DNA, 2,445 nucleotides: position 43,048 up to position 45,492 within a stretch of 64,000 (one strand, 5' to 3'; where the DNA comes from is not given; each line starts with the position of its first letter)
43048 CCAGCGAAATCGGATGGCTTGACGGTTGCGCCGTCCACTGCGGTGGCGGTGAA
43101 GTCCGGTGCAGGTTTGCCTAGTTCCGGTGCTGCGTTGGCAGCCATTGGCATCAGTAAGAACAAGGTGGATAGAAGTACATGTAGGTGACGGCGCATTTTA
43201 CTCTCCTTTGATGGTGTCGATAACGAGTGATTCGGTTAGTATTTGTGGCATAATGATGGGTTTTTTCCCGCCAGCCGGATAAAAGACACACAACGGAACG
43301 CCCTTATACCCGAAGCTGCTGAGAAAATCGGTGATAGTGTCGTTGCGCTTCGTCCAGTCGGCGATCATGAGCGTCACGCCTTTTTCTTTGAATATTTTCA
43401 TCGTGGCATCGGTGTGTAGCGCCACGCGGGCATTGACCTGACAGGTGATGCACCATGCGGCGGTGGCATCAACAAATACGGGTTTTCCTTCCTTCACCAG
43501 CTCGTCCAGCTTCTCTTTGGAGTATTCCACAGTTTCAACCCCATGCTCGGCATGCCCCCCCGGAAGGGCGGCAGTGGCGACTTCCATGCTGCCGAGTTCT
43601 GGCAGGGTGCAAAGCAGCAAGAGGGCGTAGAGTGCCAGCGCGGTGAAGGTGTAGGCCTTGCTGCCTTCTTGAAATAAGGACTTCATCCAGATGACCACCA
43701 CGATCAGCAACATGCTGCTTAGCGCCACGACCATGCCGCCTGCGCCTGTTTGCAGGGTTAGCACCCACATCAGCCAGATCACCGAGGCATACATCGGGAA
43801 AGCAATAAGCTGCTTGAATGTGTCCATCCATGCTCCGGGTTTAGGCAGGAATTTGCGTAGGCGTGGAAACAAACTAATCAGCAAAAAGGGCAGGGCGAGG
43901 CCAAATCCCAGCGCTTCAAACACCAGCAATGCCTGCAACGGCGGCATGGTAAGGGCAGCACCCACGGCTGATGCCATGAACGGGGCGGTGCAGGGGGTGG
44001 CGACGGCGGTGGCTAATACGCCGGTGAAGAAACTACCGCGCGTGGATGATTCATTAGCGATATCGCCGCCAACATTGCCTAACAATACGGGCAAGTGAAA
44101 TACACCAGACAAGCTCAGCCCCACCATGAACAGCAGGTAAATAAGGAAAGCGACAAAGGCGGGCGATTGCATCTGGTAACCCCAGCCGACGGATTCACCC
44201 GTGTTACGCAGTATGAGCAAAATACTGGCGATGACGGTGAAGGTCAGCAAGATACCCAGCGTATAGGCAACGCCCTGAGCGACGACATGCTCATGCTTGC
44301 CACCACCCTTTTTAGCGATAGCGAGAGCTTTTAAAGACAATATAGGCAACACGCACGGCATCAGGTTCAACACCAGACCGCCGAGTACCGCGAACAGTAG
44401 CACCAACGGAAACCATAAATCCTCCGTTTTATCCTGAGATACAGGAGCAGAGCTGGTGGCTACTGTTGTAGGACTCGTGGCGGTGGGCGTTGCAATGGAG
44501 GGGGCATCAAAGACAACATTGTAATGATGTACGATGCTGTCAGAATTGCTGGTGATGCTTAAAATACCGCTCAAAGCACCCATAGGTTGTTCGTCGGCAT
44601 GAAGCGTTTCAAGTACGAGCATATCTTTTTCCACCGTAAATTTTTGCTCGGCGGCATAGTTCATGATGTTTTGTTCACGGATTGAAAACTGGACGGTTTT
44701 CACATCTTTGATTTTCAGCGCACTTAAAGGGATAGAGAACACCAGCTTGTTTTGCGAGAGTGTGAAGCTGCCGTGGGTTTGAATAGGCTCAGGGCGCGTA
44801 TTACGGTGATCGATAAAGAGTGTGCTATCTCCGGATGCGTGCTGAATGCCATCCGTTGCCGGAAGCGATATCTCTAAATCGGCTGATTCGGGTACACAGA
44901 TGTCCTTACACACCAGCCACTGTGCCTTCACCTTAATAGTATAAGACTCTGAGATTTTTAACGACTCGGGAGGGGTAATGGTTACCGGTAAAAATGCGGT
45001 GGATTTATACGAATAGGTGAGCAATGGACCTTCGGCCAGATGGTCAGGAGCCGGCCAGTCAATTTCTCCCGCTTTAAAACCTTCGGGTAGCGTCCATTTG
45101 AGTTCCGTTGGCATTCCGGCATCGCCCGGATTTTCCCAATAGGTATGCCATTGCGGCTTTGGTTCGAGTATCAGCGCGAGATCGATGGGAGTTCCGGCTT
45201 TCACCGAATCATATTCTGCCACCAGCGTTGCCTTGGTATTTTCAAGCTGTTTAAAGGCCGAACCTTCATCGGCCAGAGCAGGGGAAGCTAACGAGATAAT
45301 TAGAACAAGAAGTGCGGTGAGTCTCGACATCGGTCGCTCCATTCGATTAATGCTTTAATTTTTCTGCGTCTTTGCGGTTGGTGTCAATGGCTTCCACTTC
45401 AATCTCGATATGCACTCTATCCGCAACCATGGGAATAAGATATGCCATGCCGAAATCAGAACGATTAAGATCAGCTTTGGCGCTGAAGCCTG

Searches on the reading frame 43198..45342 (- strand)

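Call 4: search_protein_families(library=pfam, proteins=[window:43198-45342:-], max_evalue=0.01)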
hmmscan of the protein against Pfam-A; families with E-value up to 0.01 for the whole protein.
window:43198-45342:- (714 aa): 6 families
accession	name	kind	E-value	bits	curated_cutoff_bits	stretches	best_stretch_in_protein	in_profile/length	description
PF11412.14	DsbD_N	-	1e-17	64.7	25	1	47-157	15-115/119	Thiol:disulfide interchange protein DsbD, N-terminal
PF02683.22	DsbD_TM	-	1.2e-15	57.8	27.1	1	314-525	4-215/219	Cytochrome C biogenesis protein transmembrane domain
PF13899.12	Thioredoxin_7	-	6.5e-15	55.5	27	1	608-690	6-83/83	Thioredoxin-like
PF13098.12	Thioredoxin_2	-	0.0011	19.7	27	1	617-691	3-85/104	Thioredoxin-like domain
PF00085.26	Thioredoxin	-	0.0022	18.4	23.5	1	605-692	3-83/103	Thioredoxin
PF03190.21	Thioredox_DsbH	-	0.0032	17.9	27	1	597-660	15-78/163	Protein of unknown function, DUF255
